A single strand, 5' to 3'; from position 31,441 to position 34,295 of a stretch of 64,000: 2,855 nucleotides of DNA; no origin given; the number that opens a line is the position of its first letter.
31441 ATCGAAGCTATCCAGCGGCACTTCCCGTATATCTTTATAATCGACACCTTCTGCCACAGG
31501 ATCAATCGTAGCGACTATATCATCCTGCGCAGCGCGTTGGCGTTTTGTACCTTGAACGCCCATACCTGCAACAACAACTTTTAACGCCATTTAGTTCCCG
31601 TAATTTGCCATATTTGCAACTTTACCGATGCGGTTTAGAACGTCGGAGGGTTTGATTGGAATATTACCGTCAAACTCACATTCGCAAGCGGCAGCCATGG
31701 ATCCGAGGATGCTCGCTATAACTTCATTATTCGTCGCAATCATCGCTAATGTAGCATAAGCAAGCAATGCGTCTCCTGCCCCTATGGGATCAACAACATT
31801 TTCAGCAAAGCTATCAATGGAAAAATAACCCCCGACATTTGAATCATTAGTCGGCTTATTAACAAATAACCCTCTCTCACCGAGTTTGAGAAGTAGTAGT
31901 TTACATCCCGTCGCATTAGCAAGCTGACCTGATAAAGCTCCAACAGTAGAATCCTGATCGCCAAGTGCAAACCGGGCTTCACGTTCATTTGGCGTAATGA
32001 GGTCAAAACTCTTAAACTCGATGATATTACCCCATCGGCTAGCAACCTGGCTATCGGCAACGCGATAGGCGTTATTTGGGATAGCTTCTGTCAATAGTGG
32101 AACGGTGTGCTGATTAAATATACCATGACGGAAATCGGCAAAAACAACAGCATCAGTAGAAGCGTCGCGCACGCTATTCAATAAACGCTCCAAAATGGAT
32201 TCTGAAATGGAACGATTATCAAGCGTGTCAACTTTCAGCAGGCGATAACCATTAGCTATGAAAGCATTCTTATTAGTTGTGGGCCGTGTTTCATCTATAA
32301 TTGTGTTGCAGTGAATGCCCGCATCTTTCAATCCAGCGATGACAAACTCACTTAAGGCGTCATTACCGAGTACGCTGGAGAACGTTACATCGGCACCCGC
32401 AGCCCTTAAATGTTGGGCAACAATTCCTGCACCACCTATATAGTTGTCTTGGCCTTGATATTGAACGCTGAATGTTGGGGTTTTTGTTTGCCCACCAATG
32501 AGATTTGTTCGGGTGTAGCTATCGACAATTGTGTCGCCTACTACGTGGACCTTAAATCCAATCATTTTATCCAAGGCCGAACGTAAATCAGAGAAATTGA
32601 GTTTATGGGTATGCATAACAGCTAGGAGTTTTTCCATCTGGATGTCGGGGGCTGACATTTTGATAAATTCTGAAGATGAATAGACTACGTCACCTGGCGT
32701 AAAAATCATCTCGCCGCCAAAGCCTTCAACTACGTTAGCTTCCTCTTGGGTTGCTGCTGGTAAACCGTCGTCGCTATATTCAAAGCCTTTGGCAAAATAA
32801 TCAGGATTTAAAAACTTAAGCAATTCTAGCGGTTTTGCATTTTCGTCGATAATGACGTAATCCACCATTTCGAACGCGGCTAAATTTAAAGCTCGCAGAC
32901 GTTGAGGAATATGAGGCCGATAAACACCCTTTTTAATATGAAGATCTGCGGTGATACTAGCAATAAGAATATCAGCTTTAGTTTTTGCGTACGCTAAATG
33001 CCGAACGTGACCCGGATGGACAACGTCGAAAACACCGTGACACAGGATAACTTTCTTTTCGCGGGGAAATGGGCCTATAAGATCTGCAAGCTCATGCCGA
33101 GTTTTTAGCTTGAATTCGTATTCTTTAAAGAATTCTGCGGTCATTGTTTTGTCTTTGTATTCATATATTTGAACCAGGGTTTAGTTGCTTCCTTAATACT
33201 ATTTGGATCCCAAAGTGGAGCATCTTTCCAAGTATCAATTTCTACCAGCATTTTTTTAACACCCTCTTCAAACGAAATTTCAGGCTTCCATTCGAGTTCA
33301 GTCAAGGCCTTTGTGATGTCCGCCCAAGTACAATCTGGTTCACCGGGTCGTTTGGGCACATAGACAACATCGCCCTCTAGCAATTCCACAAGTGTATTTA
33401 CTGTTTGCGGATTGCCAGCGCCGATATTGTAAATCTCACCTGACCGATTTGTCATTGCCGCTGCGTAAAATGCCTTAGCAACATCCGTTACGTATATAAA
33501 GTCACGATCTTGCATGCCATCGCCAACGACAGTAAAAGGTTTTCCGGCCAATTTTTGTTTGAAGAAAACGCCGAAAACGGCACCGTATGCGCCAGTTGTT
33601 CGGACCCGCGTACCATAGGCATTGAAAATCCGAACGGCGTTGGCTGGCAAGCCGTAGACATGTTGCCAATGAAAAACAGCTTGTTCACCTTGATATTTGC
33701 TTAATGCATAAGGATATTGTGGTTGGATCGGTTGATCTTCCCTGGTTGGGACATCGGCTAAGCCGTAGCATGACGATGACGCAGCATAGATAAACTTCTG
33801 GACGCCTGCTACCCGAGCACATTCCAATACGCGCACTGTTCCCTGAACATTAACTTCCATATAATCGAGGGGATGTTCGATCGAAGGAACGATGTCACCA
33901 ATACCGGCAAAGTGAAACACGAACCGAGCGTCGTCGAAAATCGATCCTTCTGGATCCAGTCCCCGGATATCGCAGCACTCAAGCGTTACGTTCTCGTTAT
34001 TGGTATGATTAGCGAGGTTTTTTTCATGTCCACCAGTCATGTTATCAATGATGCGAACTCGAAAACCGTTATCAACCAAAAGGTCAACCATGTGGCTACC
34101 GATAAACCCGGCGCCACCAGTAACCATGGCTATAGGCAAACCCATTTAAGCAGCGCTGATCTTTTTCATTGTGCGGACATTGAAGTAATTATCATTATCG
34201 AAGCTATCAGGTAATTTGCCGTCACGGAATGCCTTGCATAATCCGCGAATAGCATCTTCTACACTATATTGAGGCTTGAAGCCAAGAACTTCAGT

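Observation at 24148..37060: Self-sufficient modified-heptose module with its own transaldolase and split transketolase, next to the phosphoramidate genes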

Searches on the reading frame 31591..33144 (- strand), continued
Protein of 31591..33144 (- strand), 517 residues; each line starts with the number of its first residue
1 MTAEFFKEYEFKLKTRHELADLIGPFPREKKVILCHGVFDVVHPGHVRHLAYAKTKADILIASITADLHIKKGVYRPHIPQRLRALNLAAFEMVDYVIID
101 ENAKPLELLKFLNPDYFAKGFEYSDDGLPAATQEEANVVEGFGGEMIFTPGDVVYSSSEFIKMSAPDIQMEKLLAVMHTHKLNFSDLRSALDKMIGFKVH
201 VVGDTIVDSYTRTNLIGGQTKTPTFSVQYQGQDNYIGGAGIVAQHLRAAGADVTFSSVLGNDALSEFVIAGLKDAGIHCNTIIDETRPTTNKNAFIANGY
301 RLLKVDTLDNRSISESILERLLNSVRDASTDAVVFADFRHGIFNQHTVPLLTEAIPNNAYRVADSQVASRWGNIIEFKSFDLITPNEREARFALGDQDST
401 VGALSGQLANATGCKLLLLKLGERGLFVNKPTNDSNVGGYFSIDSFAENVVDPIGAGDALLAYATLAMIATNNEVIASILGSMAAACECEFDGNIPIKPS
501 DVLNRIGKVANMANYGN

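Call 62: get_annotated_region(hit=H2, flank=12000)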
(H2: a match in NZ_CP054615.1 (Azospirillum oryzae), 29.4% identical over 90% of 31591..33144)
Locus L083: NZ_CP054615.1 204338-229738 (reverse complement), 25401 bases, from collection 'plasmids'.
description: Azospirillum oryzae strain KACC 14407 plasmid unnamed1, complete sequence
organism: Azospirillum oryzae (NCBI taxid 286727)
taxonomy: Bacteria; Pseudomonadota; Alphaproteobacteria; Rhodospirillales; Azospirillaceae; Azospirillum; Azospirillum oryzae
host: -; source: cell culture,soil; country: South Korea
typing (MOB-suite, as given by PLSDB): non-mobilizable; replicon rep_cluster_1806
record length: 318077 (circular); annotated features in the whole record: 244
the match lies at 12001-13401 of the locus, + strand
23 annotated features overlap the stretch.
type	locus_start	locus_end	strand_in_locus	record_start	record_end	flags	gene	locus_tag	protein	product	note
CDS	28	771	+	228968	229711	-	-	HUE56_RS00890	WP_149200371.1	hypothetical protein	-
CDS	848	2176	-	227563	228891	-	-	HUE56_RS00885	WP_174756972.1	class I SAM-dependent methyltransferase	-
CDS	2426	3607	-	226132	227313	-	-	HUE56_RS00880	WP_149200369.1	radical SAM protein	-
CDS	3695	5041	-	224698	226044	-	-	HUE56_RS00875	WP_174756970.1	tetratricopeptide repeat protein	-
CDS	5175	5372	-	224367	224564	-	-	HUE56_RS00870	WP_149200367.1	hypothetical protein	-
CDS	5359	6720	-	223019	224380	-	-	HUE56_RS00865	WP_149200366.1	SGNH/GDSL hydrolase family protein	-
CDS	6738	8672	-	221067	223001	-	-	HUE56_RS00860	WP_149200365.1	carbamoyltransferase N-terminal domain-containing protein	GO:0009058 - biosynthetic process [Evidence IEA]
CDS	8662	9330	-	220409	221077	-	-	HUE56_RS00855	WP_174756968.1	class I SAM-dependent methyltransferase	-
CDS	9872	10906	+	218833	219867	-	-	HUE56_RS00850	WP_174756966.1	NAD-dependent epimerase/dehydratase family protein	-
CDS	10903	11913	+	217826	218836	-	-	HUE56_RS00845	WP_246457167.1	SDR family oxidoreductase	-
CDS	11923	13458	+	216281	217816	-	-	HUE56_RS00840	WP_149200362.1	PfkB family carbohydrate kinase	-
CDS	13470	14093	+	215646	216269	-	-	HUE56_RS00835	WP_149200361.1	SIS domain-containing protein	-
CDS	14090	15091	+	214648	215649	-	-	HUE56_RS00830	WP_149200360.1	SDR family oxidoreductase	-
CDS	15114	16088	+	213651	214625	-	-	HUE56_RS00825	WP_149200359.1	thiamine pyrophosphate-dependent dehydrogenase E1 component subunit alpha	-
CDS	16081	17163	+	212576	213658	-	-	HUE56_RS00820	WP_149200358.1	transketolase C-terminal domain-containing protein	-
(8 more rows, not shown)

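Call 79: get_annotated_region(hit=H1, flank=12000)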
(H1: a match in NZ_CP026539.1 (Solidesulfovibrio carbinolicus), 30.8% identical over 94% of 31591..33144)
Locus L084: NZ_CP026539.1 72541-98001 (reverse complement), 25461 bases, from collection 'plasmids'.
description: Solidesulfovibrio carbinolicus strain DSM 3852 plasmid pDCAR1, complete sequence
organism: Solidesulfovibrio carbinolicus (NCBI taxid 296842)
taxonomy: Bacteria; Thermodesulfobacteriota; Desulfovibrionia; Desulfovibrionales; Desulfovibrionaceae; Solidesulfovibrio; Solidesulfovibrio carbinolicus
host: -; source: -; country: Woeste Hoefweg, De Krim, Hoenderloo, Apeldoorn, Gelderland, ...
typing (MOB-suite, as given by PLSDB): non-mobilizable
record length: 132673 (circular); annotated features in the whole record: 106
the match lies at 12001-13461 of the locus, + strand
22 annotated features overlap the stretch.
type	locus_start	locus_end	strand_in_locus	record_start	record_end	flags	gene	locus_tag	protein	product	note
CDS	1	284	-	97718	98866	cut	pseC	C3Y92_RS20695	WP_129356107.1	UDP-4-amino-4, 6-dideoxy-N-acetyl-beta-L-altrosamine transaminase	-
CDS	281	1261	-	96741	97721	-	pseB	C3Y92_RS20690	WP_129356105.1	UDP-N-acetylglucosamine 4,6-dehydratase (inverting)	-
CDS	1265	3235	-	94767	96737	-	-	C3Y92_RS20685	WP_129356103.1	glycoside hydrolase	-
CDS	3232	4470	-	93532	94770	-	-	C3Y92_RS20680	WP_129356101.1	ATP-grasp domain-containing protein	-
CDS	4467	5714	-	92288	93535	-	-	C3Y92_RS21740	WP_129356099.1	class I SAM-dependent methyltransferase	GO:0032259 - methylation [Evidence IEA]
CDS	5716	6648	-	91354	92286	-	-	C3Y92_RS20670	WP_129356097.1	transketolase C-terminal domain-containing protein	-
CDS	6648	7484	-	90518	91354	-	-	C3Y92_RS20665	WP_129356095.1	transketolase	-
CDS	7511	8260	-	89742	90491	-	fabG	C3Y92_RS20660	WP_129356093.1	3-oxoacyl-ACP reductase FabG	-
CDS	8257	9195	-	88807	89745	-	-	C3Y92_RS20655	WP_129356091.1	class I SAM-dependent methyltransferase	-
CDS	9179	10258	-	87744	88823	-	-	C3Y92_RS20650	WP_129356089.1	acylneuraminate cytidylyltransferase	-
CDS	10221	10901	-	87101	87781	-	pseF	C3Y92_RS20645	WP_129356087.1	pseudaminic acid cytidylyltransferase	-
CDS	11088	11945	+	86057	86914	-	-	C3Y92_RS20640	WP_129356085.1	N-acetylneuraminate synthase family protein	GO:0016051 - carbohydrate biosynthetic process [Evidence IEA]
CDS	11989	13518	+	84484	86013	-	-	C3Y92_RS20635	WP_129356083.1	PfkB family carbohydrate kinase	-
CDS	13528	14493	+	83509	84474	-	-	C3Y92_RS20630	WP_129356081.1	hypothetical protein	-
CDS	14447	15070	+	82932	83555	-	-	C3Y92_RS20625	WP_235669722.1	SIS domain-containing protein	-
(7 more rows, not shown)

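Call 83: find_related_loci(query=A1, collection=metagenome_contigs, flank=10000)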
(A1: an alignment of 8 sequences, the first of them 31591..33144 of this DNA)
Query A1 (517 aa) in metagenome_contigs; peptide patterns used: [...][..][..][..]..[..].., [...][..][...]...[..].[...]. (x = any residue, [..] = any of these).
600 stretches matched a pattern (row limit reached: there are more); 580 encode a relative of the query (tblastn E <= 1e-3); the best 80 are kept; 80 distinct loci.
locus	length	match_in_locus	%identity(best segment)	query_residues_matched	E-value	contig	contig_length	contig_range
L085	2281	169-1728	80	1-516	0e+0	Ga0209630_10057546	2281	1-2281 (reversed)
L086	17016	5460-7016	76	1-517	0e+0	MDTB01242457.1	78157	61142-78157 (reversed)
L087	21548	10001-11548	74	1-515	0e+0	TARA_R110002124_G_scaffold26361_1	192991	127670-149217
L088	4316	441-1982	68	1-515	0e+0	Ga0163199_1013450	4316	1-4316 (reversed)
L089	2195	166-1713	67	1-517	0e+0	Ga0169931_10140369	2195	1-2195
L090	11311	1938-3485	66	1-517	0e+0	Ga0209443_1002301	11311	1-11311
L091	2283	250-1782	62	5-515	0e+0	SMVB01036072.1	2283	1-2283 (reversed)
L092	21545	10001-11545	66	1-515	0e+0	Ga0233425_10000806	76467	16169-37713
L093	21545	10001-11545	63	1-515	0e+0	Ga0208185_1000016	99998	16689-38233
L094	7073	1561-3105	62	1-515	0e+0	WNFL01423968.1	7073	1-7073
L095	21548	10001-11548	62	1-516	0e+0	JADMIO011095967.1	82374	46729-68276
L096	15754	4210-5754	62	1-515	0e+0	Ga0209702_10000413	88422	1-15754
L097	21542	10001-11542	64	1-515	0e+0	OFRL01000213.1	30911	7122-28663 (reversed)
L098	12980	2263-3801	62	3-515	0e+0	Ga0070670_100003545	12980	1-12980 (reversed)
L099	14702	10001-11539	62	3-515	0e+0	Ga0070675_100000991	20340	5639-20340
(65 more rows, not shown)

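Call 90: search_solved_structures(query=L018:15298-16386:+, show_alignments=0, max_evalue=1e-10)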
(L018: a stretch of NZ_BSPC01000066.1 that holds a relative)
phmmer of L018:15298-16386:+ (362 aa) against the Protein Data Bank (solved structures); distinct sequences matched with E-value up to 1e-10: 24.
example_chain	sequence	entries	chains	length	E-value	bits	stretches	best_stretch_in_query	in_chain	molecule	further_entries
6bi4_A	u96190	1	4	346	8.2e-41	143.6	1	38-345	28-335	dTDP-glucose 4,6-dehydratase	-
2hun_A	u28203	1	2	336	5.7e-37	131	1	35-344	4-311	336aa long hypothetical dTDP-glucose 4,6-dehydratase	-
6vlo_A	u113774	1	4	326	2.8e-33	118.9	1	97-346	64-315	Putative dTDP-D-glucose 4,6-dehydratase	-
1r66_A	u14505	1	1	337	5.1e-31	111.4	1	109-345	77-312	TDP-glucose-4,6-dehydratase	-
1r6d_A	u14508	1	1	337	9.6e-31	110.5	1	109-345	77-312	TDP-glucose-4,6-dehydratase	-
8shh_A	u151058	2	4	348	1.2e-30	110.2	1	109-346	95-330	dTDP-glucose 4,6-dehydratase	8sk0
1bxk_A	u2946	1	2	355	1.8e-26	96.4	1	36-344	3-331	PROTEIN (DTDP-GLUCOSE 4,6-DEHYDRATASE)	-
8du1_A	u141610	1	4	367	2.7e-26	95.9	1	153-344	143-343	dTDP-glucose 4,6-dehydratase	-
1g1a_A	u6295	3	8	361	1.7e-24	90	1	36-344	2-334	DTDP-D-GLUCOSE 4,6-DEHYDRATASE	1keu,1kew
1kep_A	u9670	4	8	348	4.6e-24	88.5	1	102-345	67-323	dTDP-D-glucose 4,6-dehydratase | DTDP-GLUCOSE 4,6-DEHYDRATASE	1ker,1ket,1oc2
6kv9_A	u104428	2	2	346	3.7e-20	75.7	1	39-347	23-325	MoeE5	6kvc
4zrm_A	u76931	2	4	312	4.3e-18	68.9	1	98-346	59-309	UDP-glucose 4-epimerase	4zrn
7ys8_A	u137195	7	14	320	4.6e-18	68.8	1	91-345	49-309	UDP-glucose 4-epimerase | UDP-glucose 4-epimerase along with EC 5.1.3.2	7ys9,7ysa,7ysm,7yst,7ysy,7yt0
6zl6_A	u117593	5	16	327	1.3e-14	57.4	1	37-346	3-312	Epimerase domain-containing protein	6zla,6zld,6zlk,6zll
6zlj_A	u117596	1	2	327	4.9e-14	55.5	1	37-346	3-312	Epimerase domain-containing protein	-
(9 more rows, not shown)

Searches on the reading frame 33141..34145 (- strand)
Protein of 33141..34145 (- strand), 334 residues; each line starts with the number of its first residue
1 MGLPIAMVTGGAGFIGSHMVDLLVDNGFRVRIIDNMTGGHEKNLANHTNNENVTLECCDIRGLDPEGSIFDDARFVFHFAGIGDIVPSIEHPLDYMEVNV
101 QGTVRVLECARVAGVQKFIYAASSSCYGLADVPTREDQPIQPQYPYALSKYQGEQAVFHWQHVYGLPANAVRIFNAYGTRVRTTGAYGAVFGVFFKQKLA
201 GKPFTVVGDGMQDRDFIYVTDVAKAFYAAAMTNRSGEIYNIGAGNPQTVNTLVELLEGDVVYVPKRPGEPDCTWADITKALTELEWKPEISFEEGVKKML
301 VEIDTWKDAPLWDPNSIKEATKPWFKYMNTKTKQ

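Call 4: search_protein_families(library=pfam, proteins=[window:33141-34145:-])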
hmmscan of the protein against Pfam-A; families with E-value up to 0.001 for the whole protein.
window:33141-34145:- (334 aa): 8 families
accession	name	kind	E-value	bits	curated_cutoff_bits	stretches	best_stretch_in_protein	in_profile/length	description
PF16363.11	GDP_Man_Dehyd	-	4.5e-56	191.1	27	1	7-299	1-332/332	GDP-mannose 4,6 dehydratase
PF01370.27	Epimerase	-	1.5e-54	185.4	20.9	1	7-242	2-240/240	NAD dependent epimerase/dehydratase family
PF01073.25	3Beta_HSD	-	1.4e-23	83.8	22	1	7-232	1-231/280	3-beta hydroxysteroid dehydrogenase/isomerase family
PF02719.21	Polysacc_synt_2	-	7.7e-13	48.7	20.2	1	7-256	2-243/293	Polysaccharide biosynthesis protein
PF05368.20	NmrA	-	2e-07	31.3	27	1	7-123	6-107/298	NmrA-like family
PF07993.18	NAD_binding_4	-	2.1e-07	30.8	20.1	1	70-178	86-209/258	Male sterility protein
PF04321.23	RmlD_sub_bind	-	1.7e-05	24.5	27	1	7-179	4-154/287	RmlD substrate binding domain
PF13460.12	NAD_binding_10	-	0.00062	20.1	27.2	1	10-131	1-106/184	NAD(P)H-binding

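Call 6: search_protein_families(library=ncbifam, proteins=[window:33141-34145:-], max_evalue=0.00001)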
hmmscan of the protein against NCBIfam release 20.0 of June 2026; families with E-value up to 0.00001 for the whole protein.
window:33141-34145:- (334 aa): 22 families
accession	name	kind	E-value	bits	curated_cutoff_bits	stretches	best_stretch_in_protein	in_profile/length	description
TIGR01181.1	dTDP_gluc_dehyt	equivalog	9.6e-46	156.3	365.1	1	7-299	3-307/321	dTDP-glucose 4,6-dehydratase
TIGR01179.1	galE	equivalog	2.7e-44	151.4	262.3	1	7-291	3-312/332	UDP-glucose 4-epimerase GalE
TIGR04180.1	EDH_00030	hypoth_equivalog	4.3e-42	144.2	475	1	7-257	2-253/297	NAD-dependent 4,6-dehydratase LegB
NF011728.1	PRK15181.1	equivalog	6.9e-35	120.7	760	1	7-300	19-334/348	Vi polysaccharide biosynthesis UDP-N-acetylglucosaminuronic acid C-4 epimerase TviC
NF007956.0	PRK10675.1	subfamily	3e-33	115.4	394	2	7-178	4-182/338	UDP-glucose 4-epimerase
TIGR02197.1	heptose_epim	equivalog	7.5e-33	114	274.6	1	7-302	2-312/316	ADP-glyceromanno-heptose 6-epimerase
NF007582.0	PRK10217.1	equivalog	3e-31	108.8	698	1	7-299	5-327/355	dTDP-glucose 4,6-dehydratase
NF007490.0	PRK10084.1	subfamily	1.6e-30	106.4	649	2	136-300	157-331/361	dTDP-glucose 4,6-dehydratase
TIGR03466.1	HpnA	hypoth_equivalog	2.4e-18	66.1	367.65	1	6-247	3-234/327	hopanoid-associated sugar epimerase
TIGR01472.1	gmd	equivalog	4e-18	65.7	415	1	5-255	2-263/342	GDP-mannose 4,6-dehydratase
NF008360.0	PRK11150.1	equivalog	3.3e-16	59.4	452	1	7-251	3-245/310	ADP-glyceromanno-heptose 6-epimerase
NF042422.1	oxyalk_red_OleD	equivalog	1.8e-14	53.9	580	1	7-256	4-246/329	2-alkyl-3-oxoalkanoate reductase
NF047922.1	GDPFucSynFcl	equivalog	2.1e-14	53.7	500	1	79-299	61-297/308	GDP-L-fucose synthase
TIGR02622.1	CDP_4_6_dhtase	equivalog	3.2e-12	46.2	278.45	1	7-166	8-174/352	CDP-glucose 4,6-dehydratase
NF043036.1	ErythonDh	equivalog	6.6e-11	42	325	1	7-155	4-158/321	D-erythronate dehydrogenase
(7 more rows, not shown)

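Call 56: search_solved_structures(query=window:33141-34145:-, show_alignments=1)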
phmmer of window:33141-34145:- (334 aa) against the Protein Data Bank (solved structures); distinct sequences matched with E-value up to 0.001: 156 (the best 60 are shown).
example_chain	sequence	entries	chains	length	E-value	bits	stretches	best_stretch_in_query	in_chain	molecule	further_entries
6dnt_A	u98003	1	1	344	1.5e-48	169.1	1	7-298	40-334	NAD-dependent epimerase/dehydratase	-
4zrm_A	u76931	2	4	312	1.5e-46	162.5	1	7-298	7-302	UDP-glucose 4-epimerase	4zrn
7ys8_A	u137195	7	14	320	4.4e-42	147.8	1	6-299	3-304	UDP-glucose 4-epimerase | UDP-glucose 4-epimerase along with EC 5.1.3.2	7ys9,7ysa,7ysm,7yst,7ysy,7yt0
6wjb_A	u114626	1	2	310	2.6e-39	138.7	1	6-257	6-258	NAD-dependent epimerase/dehydratase family protein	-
6wj9_A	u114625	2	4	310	2.5e-38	135.5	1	6-257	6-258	NAD-dependent epimerase/dehydratase family protein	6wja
6bwl_A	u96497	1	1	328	4.7e-36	128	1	7-300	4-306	Pal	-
3ruc_A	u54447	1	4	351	7.3e-36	127.4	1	7-298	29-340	WbgU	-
6pmh_A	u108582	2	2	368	9.1e-36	127.1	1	6-298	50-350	UDP-glucose 4-epimerase related protein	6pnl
6zl6_A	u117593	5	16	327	9.8e-36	126.9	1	7-298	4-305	Epimerase domain-containing protein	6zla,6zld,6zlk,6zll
1sb8_A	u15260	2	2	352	1.8e-35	126.1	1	6-296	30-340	wbpP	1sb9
3ru7_A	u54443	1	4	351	1.8e-35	126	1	7-298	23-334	WbgU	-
3ru9_A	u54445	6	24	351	1.8e-35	126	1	7-298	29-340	WbgU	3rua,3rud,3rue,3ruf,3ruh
3lu1_A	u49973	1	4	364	2.1e-35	125.8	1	7-298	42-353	WbgU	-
6zlj_A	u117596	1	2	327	3.6e-35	125.1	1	7-298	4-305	Epimerase domain-containing protein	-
3icp_A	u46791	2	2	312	2.6e-34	122.3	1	7-300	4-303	NAD-dependent epimerase/dehydratase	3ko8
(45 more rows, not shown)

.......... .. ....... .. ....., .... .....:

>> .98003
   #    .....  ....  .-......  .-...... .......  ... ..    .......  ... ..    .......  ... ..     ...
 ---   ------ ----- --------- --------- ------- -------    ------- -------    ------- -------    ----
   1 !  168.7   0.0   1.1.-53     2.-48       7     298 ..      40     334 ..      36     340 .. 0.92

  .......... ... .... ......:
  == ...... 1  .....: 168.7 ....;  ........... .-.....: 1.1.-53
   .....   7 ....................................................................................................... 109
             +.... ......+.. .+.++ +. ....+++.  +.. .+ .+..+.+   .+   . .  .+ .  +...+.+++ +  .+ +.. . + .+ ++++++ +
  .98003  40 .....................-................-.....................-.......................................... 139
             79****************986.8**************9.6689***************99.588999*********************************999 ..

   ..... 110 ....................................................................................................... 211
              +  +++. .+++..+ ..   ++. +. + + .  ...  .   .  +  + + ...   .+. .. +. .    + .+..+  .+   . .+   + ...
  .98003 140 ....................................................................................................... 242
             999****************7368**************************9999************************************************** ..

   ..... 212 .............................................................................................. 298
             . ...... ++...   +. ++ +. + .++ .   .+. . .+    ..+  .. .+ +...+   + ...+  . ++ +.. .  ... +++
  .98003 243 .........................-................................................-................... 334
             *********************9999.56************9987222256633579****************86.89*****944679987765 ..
